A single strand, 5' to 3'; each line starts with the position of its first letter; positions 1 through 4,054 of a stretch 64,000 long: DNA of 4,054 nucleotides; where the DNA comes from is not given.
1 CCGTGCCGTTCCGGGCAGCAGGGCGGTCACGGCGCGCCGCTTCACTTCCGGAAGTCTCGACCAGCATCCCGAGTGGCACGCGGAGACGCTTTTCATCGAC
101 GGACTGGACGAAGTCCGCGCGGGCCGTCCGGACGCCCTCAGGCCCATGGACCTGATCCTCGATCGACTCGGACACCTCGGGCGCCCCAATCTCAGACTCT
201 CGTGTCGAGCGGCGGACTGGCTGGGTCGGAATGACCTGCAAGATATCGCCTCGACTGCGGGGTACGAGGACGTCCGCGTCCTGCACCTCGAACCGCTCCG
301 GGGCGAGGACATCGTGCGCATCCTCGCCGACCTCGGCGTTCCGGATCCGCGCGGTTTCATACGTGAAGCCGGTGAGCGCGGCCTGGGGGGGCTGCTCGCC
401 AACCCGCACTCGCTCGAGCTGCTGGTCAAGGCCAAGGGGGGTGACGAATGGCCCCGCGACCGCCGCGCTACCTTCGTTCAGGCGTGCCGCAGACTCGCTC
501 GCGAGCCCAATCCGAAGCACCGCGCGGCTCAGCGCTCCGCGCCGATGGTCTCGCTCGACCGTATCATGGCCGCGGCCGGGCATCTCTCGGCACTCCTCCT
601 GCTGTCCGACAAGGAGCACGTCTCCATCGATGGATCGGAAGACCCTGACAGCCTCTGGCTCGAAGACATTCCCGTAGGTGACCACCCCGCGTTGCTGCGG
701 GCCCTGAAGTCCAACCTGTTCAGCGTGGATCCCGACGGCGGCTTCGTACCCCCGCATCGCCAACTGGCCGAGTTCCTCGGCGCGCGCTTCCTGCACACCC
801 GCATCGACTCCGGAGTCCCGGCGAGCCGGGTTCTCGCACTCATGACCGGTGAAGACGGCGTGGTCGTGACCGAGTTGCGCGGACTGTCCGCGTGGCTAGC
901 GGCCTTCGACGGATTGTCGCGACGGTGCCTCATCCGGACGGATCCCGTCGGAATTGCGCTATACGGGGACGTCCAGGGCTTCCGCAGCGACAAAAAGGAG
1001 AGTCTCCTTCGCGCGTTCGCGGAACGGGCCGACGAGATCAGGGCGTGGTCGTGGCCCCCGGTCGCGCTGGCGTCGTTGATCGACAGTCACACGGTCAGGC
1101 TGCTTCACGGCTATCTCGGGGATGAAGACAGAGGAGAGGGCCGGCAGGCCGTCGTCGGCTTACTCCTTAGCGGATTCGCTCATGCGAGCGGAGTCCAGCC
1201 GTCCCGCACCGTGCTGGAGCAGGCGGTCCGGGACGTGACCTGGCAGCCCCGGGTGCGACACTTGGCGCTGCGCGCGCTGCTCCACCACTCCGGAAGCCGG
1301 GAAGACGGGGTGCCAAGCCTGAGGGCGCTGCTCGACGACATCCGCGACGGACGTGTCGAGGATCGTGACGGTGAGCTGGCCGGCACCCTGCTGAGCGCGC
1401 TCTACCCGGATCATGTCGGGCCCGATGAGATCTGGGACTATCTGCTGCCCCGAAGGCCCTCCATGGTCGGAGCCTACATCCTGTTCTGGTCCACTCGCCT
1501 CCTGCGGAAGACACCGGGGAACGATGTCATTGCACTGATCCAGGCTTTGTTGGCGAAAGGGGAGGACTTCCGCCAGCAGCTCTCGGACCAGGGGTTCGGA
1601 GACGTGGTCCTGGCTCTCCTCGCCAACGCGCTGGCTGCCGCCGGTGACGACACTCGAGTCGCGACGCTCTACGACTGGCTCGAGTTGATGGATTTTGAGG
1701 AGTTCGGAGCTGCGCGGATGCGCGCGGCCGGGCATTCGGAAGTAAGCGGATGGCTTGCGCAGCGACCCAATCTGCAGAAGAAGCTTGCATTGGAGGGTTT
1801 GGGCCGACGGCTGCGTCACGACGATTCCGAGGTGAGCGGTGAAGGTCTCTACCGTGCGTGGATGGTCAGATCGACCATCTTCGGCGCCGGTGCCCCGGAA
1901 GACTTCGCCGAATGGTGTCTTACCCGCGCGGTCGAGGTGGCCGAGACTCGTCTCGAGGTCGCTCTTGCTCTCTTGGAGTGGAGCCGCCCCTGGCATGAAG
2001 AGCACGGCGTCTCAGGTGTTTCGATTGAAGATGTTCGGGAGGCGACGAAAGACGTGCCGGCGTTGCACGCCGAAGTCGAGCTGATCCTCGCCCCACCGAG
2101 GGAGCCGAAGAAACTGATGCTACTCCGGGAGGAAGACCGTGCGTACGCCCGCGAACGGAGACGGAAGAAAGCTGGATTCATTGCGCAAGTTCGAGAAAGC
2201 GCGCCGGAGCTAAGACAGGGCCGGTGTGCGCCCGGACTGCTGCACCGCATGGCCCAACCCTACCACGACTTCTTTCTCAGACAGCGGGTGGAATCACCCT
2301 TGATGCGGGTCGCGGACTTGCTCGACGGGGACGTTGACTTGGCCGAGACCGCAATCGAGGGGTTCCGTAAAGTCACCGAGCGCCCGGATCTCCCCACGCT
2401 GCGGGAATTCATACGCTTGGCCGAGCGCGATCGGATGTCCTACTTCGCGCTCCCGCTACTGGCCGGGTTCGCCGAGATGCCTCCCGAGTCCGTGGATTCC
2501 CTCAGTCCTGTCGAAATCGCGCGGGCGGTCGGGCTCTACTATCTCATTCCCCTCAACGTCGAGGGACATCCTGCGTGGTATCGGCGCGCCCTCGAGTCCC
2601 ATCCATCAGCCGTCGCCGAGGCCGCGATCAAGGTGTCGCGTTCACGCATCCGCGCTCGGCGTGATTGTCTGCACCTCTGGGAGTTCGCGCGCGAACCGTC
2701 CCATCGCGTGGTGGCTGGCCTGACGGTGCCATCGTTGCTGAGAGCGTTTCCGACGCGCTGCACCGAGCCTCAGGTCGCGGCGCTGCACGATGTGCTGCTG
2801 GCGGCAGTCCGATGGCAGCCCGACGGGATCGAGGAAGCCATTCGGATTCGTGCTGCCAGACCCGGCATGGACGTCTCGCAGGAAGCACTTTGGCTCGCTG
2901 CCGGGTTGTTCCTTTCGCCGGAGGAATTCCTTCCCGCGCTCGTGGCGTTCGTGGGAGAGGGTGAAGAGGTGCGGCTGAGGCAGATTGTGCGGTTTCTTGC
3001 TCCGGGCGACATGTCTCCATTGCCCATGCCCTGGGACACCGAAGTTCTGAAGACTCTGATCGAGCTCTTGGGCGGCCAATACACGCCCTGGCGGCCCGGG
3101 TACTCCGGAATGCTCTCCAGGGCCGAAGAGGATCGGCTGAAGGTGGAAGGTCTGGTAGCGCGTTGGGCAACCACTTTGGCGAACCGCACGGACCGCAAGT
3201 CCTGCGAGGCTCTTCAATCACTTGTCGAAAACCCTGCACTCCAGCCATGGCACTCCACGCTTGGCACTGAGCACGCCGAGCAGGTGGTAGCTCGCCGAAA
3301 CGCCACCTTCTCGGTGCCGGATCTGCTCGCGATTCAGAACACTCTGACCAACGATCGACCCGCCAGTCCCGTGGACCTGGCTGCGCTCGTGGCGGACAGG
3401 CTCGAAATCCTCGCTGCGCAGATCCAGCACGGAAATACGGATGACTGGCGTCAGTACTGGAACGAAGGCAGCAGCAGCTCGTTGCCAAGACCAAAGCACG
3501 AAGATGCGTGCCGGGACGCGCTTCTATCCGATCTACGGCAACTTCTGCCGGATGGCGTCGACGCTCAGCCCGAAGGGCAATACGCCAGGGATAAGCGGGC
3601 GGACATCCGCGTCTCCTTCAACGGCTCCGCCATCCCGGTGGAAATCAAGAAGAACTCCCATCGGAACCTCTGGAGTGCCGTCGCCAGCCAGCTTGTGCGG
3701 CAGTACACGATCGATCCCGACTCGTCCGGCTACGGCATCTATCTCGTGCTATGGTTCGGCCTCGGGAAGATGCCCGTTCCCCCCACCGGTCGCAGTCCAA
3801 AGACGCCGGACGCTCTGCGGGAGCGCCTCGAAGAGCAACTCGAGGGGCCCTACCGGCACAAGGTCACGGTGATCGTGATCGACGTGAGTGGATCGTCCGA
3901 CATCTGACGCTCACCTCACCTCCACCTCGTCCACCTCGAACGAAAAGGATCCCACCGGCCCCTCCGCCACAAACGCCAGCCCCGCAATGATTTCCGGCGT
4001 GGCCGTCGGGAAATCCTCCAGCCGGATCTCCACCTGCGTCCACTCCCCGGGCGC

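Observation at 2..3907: STAND NTPase with a C-terminal PD-(D/E)xK-like module: possible single-gene defence or sensor protein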

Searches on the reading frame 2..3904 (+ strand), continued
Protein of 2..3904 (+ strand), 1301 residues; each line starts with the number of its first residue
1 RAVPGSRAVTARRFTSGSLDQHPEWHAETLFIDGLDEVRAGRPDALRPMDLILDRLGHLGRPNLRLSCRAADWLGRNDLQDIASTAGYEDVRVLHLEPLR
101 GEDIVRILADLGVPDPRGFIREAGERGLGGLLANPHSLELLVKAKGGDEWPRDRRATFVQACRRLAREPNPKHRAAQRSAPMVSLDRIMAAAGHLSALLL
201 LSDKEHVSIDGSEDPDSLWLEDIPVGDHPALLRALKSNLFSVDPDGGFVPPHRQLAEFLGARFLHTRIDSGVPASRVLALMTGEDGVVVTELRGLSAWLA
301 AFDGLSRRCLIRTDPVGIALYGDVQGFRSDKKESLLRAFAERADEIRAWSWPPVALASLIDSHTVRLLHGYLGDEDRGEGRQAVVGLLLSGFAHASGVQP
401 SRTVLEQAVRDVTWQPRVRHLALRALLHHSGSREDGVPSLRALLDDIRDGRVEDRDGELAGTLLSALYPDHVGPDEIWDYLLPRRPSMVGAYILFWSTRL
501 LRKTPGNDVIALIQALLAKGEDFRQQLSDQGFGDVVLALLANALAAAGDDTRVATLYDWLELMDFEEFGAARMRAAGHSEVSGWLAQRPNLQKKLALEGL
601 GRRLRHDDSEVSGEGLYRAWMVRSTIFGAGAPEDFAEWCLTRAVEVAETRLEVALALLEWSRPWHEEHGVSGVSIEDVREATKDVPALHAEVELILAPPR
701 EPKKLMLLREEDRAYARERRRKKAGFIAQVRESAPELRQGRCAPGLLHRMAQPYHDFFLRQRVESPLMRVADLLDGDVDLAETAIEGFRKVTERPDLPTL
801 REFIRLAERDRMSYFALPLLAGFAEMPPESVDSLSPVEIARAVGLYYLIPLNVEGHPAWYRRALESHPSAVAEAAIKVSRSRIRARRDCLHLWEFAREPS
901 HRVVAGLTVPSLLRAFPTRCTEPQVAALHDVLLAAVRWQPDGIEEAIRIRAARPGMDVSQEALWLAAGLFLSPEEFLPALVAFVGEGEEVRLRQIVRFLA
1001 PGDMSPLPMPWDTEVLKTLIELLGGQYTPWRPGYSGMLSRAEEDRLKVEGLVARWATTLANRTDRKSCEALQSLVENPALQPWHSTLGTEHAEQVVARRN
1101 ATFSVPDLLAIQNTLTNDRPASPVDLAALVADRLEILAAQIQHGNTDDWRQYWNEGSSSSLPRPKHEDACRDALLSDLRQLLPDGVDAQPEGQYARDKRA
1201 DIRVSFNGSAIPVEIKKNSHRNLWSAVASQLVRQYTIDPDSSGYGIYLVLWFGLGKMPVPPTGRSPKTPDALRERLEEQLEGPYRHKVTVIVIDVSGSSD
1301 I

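Call 69: search_protein_families(library=padloc, alignment_id=A4, max_evalue=1e-10)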
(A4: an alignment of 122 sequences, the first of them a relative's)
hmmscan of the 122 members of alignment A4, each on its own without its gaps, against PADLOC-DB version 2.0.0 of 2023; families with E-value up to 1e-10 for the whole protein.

A. member 1, L003:7294-8304:+ (337 aa): 0 families

B. families by the number of members that match (of 122 scanned): 138 families (the first 25 are shown)
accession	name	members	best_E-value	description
PDLC03040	REase_I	1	0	Type I restriction enzyme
PDLC02864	DpdF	1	1.9e-259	DpdF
PDLC02861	DpdF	1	1.4e-247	DpdF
PDLC03026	MTase_I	1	1.9e-196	Type I methyltransferase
PDLC03653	REase_III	1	1.5e-161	Type III restriction enzyme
PDLC04916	PDC-S11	1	8.7e-150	-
PDLC00660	HmaB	1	1.2e-146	DNA-adenine methylase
PDLC02870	DpdF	1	2e-146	DpdF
PDLC00661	HmaB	1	4.3e-141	DNA-adenine methylase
PDLC03928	PsyrT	1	8.2e-101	-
PDLC03404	REase_II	1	3.6e-100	Type II restriction enzyme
PDLC03387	MTase_II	1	1.7e-98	Type II methyltransferase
PDLC04018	PD-Lambda-5_B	1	7.1e-94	-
PDLC03021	MTase_I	1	7.7e-90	Type I methyltransferase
PDLC02865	DpdF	1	2.3e-86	DpdF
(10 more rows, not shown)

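Call 85: search_dna_similar(query=P0001, collection=phages, mode=protein, max_evalue=0.001, max_rows=10)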
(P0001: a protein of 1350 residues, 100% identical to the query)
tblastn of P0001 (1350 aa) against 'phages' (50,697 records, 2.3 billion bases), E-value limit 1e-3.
Records with a match: 1; places in all: 1; records where one place covers at least 80% of the query: 0.
Best place of each record, by identity: <60% 1.
By first word of the organism name: Bacteriophage 1.
By host as written in the record: - 1.
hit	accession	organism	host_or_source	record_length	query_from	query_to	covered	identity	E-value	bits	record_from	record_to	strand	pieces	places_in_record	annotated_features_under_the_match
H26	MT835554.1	Bacteriophage sp.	human fecal samples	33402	284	1346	39%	29.8%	7e-23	169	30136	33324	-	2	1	record has no annotation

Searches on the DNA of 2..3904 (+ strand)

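Call 87: search_dna_similar(query=L083:5971-9970:+, collection=ecoli_genomes, mode=distant, max_evalue=0.00001, max_rows=10)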
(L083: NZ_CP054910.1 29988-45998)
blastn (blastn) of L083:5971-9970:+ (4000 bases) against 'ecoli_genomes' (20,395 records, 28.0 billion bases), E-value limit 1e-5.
No match.
